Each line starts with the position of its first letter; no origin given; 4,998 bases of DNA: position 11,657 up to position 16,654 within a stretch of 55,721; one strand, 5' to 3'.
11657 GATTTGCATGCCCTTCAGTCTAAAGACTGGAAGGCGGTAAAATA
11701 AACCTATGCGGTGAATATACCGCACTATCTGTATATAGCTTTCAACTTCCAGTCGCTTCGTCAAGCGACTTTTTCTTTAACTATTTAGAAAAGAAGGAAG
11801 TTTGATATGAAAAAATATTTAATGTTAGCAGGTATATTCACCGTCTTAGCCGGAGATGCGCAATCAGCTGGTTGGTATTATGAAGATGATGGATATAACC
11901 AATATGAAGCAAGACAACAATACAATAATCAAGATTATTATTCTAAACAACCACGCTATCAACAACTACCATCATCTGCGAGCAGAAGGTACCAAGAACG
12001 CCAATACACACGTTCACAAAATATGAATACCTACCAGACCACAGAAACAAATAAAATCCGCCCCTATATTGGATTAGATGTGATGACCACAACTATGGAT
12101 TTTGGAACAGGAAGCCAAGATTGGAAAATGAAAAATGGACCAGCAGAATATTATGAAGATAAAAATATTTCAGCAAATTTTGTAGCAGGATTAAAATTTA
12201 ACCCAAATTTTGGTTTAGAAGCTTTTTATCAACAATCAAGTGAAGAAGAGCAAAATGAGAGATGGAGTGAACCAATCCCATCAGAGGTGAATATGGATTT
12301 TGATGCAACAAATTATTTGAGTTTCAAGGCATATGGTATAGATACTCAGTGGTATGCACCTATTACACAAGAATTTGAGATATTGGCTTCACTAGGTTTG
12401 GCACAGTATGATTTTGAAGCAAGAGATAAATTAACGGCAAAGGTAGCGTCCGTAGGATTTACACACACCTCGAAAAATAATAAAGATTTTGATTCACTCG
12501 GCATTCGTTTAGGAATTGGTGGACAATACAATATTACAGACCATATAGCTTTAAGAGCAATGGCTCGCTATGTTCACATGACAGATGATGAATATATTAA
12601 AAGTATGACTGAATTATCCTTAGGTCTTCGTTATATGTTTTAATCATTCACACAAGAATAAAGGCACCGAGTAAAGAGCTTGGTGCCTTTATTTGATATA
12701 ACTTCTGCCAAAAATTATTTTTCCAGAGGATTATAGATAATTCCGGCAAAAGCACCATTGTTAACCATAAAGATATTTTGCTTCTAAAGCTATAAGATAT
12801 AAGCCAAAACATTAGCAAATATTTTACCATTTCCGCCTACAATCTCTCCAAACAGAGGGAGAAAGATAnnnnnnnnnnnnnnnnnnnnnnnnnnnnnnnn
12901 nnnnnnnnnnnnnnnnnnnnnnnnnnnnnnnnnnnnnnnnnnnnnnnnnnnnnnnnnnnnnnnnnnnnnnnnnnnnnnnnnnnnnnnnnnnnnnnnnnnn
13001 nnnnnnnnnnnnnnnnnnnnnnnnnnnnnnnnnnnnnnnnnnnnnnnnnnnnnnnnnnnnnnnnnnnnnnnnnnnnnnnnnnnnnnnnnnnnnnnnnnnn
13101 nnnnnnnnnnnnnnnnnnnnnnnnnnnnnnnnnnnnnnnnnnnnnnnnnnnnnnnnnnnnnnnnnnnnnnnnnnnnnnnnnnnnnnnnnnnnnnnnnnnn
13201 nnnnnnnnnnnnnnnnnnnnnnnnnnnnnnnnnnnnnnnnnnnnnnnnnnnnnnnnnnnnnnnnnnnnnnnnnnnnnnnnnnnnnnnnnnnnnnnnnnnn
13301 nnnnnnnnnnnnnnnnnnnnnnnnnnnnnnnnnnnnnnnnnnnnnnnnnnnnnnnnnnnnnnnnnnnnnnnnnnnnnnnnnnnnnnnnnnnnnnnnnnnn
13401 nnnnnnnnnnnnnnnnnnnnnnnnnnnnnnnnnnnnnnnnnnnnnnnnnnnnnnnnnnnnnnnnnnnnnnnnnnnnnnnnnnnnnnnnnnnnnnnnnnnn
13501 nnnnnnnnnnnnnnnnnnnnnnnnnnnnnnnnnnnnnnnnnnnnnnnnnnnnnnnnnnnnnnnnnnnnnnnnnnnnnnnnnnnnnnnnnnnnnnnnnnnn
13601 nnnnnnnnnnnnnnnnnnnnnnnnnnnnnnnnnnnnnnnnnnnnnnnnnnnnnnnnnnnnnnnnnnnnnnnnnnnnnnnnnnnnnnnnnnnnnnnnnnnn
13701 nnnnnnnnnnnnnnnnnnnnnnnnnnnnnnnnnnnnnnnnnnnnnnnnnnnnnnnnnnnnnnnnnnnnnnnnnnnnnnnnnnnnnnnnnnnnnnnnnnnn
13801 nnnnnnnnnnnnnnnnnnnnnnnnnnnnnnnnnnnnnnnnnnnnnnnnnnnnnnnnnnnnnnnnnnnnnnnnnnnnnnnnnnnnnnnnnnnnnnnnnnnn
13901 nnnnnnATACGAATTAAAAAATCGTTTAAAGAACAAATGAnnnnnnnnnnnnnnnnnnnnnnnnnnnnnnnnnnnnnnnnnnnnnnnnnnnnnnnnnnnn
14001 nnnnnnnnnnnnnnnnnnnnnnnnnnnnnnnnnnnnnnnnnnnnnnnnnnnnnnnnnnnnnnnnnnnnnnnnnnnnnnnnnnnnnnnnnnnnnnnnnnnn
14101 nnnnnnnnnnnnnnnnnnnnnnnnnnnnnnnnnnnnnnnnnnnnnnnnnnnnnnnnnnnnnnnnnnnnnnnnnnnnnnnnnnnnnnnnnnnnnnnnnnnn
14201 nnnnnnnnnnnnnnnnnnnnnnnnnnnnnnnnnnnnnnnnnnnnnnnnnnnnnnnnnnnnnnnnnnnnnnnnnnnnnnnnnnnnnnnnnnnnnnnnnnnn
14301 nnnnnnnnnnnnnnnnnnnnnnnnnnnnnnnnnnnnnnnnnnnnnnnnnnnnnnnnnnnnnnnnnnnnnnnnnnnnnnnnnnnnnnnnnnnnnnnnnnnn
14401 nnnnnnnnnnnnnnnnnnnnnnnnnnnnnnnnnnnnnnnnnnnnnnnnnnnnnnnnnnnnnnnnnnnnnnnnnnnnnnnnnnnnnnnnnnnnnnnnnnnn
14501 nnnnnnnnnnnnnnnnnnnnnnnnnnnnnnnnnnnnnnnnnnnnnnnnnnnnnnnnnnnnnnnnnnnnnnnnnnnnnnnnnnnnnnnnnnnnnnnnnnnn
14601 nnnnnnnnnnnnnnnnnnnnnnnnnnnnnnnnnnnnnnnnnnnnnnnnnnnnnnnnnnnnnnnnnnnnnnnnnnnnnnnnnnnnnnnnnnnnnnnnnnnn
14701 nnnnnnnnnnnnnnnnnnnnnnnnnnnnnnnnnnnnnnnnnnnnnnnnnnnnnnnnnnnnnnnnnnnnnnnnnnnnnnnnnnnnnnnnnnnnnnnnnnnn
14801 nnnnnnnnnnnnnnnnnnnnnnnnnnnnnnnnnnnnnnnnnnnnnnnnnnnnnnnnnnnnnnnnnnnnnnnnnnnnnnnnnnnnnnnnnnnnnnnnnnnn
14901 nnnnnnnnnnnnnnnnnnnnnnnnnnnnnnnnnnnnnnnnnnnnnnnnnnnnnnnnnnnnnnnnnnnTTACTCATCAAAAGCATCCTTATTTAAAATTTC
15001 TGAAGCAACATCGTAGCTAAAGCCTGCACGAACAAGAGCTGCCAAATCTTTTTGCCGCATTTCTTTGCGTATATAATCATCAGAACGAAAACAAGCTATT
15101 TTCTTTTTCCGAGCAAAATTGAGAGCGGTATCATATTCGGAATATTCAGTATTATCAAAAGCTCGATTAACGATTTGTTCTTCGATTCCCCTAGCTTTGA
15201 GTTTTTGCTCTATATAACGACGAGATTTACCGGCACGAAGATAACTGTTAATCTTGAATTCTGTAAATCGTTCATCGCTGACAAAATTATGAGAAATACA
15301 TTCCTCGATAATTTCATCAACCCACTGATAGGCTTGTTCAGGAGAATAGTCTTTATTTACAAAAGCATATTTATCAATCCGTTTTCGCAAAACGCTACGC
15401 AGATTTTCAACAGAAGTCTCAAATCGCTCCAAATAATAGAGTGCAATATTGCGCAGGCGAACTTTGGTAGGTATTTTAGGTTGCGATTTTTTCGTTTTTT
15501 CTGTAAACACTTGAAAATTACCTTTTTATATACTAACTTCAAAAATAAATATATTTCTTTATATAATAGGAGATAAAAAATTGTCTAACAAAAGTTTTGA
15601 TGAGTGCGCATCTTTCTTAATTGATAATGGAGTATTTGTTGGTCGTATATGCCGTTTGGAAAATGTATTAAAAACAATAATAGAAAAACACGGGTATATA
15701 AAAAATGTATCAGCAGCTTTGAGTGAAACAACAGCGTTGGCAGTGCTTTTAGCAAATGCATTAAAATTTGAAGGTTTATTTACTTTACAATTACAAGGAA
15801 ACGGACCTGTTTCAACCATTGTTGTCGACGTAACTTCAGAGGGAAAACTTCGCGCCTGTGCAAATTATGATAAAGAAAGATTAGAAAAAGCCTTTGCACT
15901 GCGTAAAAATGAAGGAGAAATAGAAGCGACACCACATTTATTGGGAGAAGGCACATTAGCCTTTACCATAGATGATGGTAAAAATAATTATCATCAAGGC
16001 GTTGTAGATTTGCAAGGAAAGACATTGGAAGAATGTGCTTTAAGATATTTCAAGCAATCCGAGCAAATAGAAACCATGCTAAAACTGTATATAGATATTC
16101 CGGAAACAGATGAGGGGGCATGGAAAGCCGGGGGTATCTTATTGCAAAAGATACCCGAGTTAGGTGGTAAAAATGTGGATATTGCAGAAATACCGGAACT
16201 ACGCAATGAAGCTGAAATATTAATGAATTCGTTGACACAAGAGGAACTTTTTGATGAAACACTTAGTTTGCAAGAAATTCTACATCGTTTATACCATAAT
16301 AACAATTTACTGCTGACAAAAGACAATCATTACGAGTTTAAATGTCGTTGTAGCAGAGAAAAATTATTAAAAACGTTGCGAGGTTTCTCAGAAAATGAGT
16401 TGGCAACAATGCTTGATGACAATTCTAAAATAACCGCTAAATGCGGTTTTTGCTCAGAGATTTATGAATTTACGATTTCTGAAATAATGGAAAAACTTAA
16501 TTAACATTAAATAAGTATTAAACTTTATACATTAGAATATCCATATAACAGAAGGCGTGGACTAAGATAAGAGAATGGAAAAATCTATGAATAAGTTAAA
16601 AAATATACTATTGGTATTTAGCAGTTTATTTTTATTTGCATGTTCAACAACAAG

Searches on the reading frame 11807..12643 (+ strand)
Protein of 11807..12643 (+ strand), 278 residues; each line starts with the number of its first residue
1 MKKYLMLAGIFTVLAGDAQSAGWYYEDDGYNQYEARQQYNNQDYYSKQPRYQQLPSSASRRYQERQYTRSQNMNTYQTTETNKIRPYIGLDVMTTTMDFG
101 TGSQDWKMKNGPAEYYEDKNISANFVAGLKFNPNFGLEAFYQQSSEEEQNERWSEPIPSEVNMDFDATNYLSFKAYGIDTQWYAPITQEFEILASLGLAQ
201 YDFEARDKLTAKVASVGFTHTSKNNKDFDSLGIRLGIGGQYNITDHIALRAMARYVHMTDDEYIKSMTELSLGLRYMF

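Call 13: search_protein_families(library=pfam, proteins=[window:11807-12643:+])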
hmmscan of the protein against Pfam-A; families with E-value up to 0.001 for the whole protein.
window:11807-12643:+ (278 aa): 3 families
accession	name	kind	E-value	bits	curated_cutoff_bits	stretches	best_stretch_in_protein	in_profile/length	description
PF13505.12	OMP_b-brl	-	4e-15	56.8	28.7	1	80-278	16-175/175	Outer membrane protein beta-barrel domain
PF02462.21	Opacity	-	4.9e-06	27.1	21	0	166-278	13-126/126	Opacity family porin protein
PF01389.23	OmpA_membrane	-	6e-05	23.3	21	1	112-278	26-176/180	OmpA-like transmembrane domain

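Call 20: find_related_loci(query=window:11807-12640:+, collection=genome_contigs, flank=4000)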
Query window:11807-12640:+ (278 aa) in genome_contigs; peptide patterns used: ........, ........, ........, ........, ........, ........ (x = any residue, [..] = any of these).
27 stretches matched a pattern; 5 encode a relative of the query (tblastn E <= 1e-3); 5 distinct loci.
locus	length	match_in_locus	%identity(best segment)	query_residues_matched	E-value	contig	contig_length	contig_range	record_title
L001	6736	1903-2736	94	1-278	0e+0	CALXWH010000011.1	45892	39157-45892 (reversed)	MAG: uncultured Alphaproteobacteria bacterium isolate BRZ_CV__bin18 genome assembly, contig: BRZ_CV__NODE_1161_length_45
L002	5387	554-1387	83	1-278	3e-167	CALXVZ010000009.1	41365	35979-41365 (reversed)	MAG: uncultured Alphaproteobacteria bacterium isolate BRZ_SF__bin16 genome assembly, contig: BRZ_SF__NODE_1054_length_41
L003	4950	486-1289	71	1-278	4e-125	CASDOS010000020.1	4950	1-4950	uncultured Alphaproteobacteria bacterium isolate SI.O27.metabat-bins.10 genome assembly, contig: SI.O27.metabat-bins.10.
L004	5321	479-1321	64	1-278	6e-124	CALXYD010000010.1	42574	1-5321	MAG: uncultured Alphaproteobacteria bacterium isolate BRZ_KS__bin39 genome assembly, contig: BRZ_KS__NODE_1334_length_42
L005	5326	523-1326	69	1-278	2e-122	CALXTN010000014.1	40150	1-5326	MAG: uncultured Alphaproteobacteria bacterium isolate BRZ_QQ__bin90 genome assembly, contig: BRZ_QQ__NODE_1036_length_40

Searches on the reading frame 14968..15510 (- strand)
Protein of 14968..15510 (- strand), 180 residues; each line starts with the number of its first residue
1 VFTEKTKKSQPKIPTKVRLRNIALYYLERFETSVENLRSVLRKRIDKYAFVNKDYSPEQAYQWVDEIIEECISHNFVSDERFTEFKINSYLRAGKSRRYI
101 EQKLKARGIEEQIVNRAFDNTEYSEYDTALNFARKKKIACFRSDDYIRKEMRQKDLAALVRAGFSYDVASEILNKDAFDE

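Call 13: search_protein_families(library=pfam, proteins=[window:14968-15510:-])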
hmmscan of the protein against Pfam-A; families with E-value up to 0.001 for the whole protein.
window:14968-15510:- (180 aa): 2 families
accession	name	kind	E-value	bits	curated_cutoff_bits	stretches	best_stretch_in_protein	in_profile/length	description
PF02631.22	RecX_HTH2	-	1.8e-09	38.1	26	1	78-117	1-41/42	RecX, second three-helix domain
PF21982.2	RecX_HTH1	-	0.00021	21.7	26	0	95-117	14-36/40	RecX, first three-helix domain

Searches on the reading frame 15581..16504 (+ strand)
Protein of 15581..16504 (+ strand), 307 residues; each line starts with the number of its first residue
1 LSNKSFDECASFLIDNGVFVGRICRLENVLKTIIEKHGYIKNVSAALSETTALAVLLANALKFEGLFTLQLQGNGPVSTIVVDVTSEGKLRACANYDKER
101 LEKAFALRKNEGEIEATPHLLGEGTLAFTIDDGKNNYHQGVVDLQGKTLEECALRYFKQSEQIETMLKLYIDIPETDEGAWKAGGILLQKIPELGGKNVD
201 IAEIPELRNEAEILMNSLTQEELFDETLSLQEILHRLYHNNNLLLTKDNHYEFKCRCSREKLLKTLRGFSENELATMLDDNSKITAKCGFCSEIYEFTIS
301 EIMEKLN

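Call 13: search_protein_families(library=pfam, proteins=[window:15581-16504:+])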
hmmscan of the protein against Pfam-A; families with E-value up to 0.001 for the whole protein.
window:15581-16504:+ (307 aa): 1 family
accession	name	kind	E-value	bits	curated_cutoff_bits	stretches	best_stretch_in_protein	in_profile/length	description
PF01430.24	HSP33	-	2.1e-66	224.6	21.4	1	7-298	1-273/273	Hsp33 protein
